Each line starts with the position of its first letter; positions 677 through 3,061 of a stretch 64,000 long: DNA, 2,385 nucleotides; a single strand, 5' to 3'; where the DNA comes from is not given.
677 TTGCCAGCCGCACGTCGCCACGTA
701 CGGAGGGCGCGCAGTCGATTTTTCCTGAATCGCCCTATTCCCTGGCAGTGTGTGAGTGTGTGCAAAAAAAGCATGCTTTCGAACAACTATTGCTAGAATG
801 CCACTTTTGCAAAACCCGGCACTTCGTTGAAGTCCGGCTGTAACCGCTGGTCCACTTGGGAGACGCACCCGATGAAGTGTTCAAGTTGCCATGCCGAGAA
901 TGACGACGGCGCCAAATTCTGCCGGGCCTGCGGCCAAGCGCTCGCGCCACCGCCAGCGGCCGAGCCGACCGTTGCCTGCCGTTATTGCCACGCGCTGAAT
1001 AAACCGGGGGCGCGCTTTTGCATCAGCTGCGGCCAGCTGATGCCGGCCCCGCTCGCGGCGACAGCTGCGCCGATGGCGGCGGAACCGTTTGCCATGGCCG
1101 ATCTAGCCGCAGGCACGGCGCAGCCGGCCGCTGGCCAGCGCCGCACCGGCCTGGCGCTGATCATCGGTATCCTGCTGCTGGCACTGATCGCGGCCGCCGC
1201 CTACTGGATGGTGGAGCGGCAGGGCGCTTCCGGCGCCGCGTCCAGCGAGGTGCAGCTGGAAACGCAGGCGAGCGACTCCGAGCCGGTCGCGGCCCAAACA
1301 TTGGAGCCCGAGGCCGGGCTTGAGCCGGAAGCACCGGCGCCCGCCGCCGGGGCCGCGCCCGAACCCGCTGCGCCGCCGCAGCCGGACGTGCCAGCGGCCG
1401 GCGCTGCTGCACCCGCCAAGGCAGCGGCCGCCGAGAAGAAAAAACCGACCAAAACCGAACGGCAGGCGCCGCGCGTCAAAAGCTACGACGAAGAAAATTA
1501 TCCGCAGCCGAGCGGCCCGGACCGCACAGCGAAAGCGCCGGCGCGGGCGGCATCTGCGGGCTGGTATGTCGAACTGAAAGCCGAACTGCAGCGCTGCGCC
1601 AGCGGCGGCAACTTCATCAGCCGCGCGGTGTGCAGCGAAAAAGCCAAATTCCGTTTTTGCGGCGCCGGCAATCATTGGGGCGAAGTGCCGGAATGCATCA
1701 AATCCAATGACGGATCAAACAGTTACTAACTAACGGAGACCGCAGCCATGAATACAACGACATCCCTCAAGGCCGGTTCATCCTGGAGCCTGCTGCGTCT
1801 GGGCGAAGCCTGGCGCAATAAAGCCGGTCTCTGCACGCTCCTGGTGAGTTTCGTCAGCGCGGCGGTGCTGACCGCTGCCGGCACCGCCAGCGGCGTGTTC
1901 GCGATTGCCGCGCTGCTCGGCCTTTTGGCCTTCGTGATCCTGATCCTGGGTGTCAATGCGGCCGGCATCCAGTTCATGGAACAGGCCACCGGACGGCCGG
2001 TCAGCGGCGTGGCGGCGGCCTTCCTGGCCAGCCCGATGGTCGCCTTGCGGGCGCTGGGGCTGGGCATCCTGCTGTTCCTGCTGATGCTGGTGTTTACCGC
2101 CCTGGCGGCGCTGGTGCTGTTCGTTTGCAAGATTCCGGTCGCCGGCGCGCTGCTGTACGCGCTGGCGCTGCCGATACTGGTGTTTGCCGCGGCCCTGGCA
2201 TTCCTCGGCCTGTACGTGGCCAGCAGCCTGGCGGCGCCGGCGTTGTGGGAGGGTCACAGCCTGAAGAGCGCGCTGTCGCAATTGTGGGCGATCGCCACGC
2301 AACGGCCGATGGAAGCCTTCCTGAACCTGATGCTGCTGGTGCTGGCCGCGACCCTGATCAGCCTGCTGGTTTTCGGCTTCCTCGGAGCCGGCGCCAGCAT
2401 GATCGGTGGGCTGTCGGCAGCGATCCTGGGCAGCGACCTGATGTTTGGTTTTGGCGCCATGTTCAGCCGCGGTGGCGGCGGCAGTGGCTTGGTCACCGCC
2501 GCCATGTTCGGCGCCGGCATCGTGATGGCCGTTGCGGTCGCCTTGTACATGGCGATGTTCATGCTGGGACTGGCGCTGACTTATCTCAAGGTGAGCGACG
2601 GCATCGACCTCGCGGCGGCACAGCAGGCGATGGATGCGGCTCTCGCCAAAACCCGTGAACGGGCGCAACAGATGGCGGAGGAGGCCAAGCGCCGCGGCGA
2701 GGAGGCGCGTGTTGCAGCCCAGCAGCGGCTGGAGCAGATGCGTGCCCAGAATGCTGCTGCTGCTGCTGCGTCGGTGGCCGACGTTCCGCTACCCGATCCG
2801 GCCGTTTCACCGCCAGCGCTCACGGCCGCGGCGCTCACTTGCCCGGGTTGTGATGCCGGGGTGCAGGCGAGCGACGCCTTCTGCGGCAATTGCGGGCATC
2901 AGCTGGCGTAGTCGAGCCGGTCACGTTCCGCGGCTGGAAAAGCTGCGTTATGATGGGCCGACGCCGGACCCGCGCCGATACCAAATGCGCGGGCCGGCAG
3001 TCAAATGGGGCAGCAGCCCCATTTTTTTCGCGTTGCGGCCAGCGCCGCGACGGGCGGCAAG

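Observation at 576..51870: Dispersed bipartite intergenic element: two direct ATACYCC boxes exactly 53 bp apart, 8 copies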

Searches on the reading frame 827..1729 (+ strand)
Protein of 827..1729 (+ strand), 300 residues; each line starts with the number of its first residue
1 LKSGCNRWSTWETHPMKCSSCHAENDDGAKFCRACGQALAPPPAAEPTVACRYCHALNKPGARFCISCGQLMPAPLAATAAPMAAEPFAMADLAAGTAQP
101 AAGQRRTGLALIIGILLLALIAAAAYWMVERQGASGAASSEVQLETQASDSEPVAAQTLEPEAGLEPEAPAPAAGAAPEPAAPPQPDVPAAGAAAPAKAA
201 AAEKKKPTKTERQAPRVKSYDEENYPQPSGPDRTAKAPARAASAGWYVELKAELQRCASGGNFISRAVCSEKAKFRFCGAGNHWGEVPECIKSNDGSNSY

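Call 12: search_protein_families(library=pfam, proteins=[window:827-1729:+], max_evalue=0.01)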
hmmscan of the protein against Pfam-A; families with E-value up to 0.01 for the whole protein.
window:827-1729:+ (300 aa): 5 families
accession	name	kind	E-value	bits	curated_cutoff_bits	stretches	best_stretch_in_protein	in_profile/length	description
PF24463.1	DUF7577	-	1.5e-12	47.3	28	2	17-39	4-26/27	Domain of unknown function (DUF7577)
PF13240.11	Zn_Ribbon_1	-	1.2e-11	44.5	25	2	17-39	1-23/23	zinc-ribbon domain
PF12773.13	DZR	-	2.3e-10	40.9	27.3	1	18-69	1-45/45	Double zinc ribbon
PF13248.11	Zn_ribbon_3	-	6.2e-08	32.3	27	2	17-37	4-24/26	zinc-ribbon domain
PF02150.21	Zn_ribbon_RPB9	-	7.9e-06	26.1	25.2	1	30-56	2-29/36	RNA polymerases M/15 Kd subunit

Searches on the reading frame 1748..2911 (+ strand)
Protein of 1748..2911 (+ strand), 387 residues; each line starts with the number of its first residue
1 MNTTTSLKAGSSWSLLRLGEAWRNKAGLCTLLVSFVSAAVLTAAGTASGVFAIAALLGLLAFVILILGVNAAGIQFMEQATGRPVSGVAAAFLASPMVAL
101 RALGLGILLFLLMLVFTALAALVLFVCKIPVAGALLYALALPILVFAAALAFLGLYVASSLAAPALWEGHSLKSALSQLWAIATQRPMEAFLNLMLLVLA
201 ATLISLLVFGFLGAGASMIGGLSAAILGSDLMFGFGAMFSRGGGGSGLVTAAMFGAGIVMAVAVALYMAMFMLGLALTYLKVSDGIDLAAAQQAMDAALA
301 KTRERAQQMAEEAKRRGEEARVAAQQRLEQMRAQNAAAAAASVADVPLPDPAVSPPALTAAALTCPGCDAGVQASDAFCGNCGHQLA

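Call 53: find_encoding_contigs(protein=window:1748-2911:+, flank=10000, max_places=4)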
Protein window:1748-2911:+ (387 aa): no gene with exactly this product is on record in the collection.
